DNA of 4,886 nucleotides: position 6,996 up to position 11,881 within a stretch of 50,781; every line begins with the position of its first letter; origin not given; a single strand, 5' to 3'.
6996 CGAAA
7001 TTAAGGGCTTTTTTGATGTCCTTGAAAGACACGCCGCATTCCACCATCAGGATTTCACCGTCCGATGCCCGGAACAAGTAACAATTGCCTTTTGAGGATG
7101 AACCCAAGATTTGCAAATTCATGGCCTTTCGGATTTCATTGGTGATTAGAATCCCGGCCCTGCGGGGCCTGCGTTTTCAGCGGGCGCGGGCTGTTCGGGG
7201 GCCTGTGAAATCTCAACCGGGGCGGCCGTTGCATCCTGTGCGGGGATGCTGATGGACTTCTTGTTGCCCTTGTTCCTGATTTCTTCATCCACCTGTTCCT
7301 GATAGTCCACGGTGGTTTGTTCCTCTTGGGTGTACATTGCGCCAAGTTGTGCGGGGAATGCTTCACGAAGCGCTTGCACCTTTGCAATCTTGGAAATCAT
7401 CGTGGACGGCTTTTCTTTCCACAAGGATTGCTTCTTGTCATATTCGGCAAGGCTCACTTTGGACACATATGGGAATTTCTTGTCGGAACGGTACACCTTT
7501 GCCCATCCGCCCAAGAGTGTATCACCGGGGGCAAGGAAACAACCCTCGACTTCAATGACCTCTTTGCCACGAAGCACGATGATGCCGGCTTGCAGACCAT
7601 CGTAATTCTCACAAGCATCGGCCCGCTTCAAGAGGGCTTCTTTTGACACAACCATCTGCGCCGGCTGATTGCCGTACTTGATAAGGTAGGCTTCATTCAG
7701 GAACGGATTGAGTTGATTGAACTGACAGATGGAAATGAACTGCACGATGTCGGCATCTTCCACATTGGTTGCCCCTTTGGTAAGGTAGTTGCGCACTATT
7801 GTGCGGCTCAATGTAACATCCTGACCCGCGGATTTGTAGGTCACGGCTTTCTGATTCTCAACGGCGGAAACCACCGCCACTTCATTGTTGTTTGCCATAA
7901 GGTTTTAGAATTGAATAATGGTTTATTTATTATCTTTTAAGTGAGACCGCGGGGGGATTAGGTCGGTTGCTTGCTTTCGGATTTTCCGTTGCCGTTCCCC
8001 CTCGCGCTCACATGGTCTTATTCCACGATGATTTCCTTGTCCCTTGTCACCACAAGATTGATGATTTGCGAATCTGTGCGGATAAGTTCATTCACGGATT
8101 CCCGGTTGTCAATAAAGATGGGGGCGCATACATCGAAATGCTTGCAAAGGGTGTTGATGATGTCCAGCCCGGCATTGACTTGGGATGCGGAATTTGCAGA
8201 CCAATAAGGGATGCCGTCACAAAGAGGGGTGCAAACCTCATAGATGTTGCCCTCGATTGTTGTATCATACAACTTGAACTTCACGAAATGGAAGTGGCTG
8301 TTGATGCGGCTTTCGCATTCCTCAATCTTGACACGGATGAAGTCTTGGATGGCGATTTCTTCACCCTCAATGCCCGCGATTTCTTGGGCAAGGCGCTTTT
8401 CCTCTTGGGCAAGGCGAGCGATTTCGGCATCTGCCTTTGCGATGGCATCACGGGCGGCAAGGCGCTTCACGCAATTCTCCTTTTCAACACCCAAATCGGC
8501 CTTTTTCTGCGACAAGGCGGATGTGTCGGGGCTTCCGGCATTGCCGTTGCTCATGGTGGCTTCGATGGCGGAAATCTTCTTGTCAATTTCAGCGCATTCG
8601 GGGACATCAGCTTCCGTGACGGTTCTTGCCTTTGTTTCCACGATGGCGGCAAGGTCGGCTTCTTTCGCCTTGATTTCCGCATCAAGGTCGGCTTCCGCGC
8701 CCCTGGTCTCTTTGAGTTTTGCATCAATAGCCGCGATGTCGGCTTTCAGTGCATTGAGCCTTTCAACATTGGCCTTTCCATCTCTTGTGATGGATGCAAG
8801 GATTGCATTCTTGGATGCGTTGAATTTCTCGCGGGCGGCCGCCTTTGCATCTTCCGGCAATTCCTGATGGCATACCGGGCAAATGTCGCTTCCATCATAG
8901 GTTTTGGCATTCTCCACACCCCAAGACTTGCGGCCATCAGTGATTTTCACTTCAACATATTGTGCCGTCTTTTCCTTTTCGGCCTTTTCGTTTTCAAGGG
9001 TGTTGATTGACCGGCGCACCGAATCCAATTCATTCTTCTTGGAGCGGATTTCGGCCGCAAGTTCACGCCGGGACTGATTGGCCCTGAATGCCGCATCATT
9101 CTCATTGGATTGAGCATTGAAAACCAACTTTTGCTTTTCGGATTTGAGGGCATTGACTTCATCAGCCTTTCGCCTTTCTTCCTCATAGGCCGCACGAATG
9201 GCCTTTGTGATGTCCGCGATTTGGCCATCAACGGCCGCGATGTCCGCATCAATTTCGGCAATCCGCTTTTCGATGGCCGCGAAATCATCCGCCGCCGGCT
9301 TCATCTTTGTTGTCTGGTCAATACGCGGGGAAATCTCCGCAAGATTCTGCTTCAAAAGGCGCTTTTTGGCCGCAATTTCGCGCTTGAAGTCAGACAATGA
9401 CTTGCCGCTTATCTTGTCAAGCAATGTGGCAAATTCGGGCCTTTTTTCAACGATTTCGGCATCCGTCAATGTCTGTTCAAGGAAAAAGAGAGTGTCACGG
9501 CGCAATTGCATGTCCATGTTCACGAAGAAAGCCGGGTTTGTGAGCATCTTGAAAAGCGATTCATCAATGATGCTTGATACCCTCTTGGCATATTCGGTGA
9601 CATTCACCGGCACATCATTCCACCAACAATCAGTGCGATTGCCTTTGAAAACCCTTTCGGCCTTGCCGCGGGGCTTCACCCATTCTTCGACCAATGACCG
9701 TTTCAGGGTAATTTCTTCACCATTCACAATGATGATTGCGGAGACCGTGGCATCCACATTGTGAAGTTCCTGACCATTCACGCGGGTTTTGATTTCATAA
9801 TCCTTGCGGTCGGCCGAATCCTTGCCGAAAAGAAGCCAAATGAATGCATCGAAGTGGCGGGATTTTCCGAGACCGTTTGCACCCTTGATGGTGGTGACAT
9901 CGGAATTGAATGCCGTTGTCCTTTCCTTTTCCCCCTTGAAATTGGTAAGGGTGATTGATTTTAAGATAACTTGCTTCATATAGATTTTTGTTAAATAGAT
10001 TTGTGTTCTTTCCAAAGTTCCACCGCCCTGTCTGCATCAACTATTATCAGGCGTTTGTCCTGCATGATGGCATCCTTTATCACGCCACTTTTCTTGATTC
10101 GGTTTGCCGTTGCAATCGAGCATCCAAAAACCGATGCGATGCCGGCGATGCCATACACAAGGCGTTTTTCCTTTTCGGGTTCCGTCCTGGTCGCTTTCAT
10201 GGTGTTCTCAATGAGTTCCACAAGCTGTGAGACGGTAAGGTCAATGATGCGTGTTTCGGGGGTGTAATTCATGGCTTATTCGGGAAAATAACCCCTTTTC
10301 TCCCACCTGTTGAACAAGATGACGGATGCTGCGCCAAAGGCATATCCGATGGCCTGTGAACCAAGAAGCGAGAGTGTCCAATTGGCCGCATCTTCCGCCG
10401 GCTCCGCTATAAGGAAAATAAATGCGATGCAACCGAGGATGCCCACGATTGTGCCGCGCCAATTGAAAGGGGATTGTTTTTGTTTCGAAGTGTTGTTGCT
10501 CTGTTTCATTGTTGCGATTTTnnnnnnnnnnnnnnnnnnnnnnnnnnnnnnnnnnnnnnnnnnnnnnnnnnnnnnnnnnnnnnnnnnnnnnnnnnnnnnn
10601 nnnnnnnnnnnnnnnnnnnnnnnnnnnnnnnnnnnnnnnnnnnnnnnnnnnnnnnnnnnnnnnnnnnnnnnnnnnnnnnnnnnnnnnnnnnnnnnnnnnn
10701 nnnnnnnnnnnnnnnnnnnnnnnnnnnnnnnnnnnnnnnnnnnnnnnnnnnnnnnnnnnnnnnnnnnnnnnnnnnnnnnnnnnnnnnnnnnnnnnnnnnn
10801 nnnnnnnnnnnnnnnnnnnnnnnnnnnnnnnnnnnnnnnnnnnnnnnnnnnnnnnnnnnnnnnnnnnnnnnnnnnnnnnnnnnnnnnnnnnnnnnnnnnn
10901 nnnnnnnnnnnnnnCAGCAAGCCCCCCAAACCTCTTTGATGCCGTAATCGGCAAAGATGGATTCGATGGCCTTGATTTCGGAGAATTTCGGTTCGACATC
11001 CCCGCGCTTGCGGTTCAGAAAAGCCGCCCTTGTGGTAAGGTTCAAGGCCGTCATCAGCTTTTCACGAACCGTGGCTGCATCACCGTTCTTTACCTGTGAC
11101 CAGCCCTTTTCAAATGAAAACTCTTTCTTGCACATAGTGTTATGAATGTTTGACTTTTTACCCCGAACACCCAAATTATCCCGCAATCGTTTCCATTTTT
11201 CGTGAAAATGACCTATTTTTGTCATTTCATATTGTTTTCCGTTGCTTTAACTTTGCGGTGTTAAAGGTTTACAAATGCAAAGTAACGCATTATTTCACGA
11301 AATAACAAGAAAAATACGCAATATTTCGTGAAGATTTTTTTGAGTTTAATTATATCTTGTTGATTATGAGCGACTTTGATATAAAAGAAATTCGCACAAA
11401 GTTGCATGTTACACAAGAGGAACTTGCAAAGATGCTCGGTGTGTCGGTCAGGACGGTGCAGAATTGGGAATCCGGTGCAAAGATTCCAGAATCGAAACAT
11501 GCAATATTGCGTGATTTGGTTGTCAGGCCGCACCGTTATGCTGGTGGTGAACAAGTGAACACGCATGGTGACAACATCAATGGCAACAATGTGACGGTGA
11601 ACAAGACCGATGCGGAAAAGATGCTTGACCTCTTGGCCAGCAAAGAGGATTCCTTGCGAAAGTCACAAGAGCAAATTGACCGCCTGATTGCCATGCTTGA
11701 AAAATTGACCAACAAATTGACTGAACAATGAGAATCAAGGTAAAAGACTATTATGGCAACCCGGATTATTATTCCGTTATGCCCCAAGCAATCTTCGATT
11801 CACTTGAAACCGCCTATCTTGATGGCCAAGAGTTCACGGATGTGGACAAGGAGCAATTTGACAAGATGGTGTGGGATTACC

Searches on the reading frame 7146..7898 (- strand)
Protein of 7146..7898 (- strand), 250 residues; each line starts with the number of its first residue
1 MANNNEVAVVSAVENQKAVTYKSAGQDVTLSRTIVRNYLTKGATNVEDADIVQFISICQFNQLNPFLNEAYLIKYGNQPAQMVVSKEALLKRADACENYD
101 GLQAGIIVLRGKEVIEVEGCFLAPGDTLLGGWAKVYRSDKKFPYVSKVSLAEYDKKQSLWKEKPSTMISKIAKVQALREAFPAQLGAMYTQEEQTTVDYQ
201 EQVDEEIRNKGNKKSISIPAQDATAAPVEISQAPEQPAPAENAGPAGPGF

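Call 67: search_protein_families(library=pfam, proteins=[window:7146-7898:-], max_evalue=0.1)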
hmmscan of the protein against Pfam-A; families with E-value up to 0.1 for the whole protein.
window:7146-7898:- (250 aa): 1 family
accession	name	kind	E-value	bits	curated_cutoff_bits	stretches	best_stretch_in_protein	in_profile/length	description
PF03837.19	RecT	-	4e-41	141.2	24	1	28-203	4-196/198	RecT family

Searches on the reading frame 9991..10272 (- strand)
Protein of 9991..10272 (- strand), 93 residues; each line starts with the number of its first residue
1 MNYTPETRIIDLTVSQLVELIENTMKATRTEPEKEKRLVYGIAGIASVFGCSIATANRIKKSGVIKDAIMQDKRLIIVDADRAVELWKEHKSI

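Call 16: search_protein_families(library=pfam, proteins=[window:9991-10272:-], max_evalue=0.01)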
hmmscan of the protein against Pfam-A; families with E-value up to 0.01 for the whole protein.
window:9991-10272:- (93 aa): 1 family
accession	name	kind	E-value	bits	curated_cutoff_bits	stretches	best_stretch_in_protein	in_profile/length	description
PF12964.13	DUF3853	-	2.7e-21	76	22.1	1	17-88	18-95/97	Protein of unknown function (DUF3853)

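Call 31: search_protein_families(library=phrogs, proteins=[window:9991-10272:-], max_evalue=0.001)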
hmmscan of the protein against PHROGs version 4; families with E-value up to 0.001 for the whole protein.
window:9991-10272:- (93 aa): 0 families

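Call 66: search_protein_families(library=ncbifam, proteins=[window:9991-10272:-], max_evalue=0.01)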
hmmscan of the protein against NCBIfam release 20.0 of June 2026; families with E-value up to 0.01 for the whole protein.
window:9991-10272:- (93 aa): 0 families

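Call 78: search_solved_structures(query=window:9991-10272:-, max_evalue=1, show_alignments=1)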
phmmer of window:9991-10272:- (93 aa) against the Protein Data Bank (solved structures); distinct sequences matched with E-value up to 1: 0.

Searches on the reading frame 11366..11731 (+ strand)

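Call 16: search_protein_families(library=pfam, proteins=[window:11366-11731:+], max_evalue=0.01)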
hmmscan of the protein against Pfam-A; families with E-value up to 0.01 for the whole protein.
window:11366-11731:+ (121 aa): 17 families
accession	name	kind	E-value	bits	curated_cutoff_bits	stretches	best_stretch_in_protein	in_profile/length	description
PF01381.28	HTH_3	-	1.4e-11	44.7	23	1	6-44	1-39/55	Helix-turn-helix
PF13560.12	HTH_31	-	3.9e-05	24.3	27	1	7-46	7-46/64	Helix-turn-helix domain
PF12728.13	HTH_17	-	5e-05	23.9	27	1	16-45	3-32/51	Helix-turn-helix domain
PF20432.4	Xre-like-HTH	-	5.1e-05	23.9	25.8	1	6-33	15-42/63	Antitoxin Xre-like helix-turn-helix domain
PF00376.29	MerR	-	0.00011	22.4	28.2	1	19-40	4-25/38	MerR family regulatory protein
PF12844.13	HTH_19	-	0.00016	22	30.2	1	6-43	4-41/64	Helix-turn-helix domain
PF08279.18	HTH_11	-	0.00022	21.5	25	1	10-33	11-34/55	HTH domain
PF13384.12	HTH_23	-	0.00043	20.4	24.6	1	15-34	18-37/50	Homeodomain-like domain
PF13545.12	HTH_Crp_2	-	0.0006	20.2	27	1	10-32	18-40/70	Crp-like helix-turn-helix domain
PF08281.18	Sigma70_r4_2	-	0.00064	19.8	25.7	1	15-34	27-46/54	Sigma-70, region 4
PF15731.11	MqsA_antitoxin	-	0.00094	19.7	30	1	5-44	73-112/131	Antitoxin component of bacterial toxin-antitoxin system, MqsA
PF08965.17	Aca2_YdiL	-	0.001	19.7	23.8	1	1-76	1-78/118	Aca2/YdiL-like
PF13518.12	HTH_28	-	0.0026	18.3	25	1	14-36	13-34/52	Helix-turn-helix domain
PF13730.12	HTH_36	-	0.0033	17.6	25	0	13-34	24-45/55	Helix-turn-helix domain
PF14549.12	P22_Cro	-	0.0036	17.5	30.2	1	17-44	12-37/60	DNA-binding transcriptional regulator Cro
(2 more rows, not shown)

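Call 48: search_protein_families(library=phrogs, proteins=[window:11366-11731:+], max_evalue=0.001)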
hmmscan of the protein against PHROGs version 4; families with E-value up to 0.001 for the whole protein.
window:11366-11731:+ (121 aa): 29 families (the best 25 are shown)
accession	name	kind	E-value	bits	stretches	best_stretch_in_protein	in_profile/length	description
phrog_2104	-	unknown function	7.4e-13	49.6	1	4-46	42-84/103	-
phrog_8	-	transcription regulation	5.9e-09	36.8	1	6-41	81-116/346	transcriptional regulator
phrog_4779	-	transcription regulation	2.8e-07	32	1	5-50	6-51/98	transcriptional regulator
phrog_7950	-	transcription regulation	3.4e-07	31.2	1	6-37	12-43/68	transcriptional repressor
phrog_4836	-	transcription regulation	5.9e-07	30.2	1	5-44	79-118/194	CII-like regulator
phrog_2967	-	transcription regulation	2.8e-06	28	1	6-42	15-51/225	transcriptional regulator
phrog_34341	-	transcription regulation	3e-06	28.5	1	5-52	75-122/122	transcriptional regulator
phrog_35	-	transcription regulation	3.1e-06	28.4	1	6-47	78-118/181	transcriptional repressor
phrog_2439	-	transcription regulation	4.7e-06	26.7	1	6-44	12-50/367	transcriptional regulator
phrog_409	-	transcription regulation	6.3e-06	27.7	1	11-73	22-87/127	transcriptional regulator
phrog_3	-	transcription regulation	6.3e-06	27.2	1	6-42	93-127/430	transcriptional repressor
phrog_5119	-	unknown function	1.5e-05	25.8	1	5-52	57-105/152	-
phrog_1668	-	tail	2.4e-05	25.4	1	14-49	18-53/122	tail assembly protein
phrog_14076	-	transcription regulation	5.3e-05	24.7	1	1-48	13-64/86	transcriptional regulator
phrog_38149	-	unknown function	5.9e-05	24.1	1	5-45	12-52/190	-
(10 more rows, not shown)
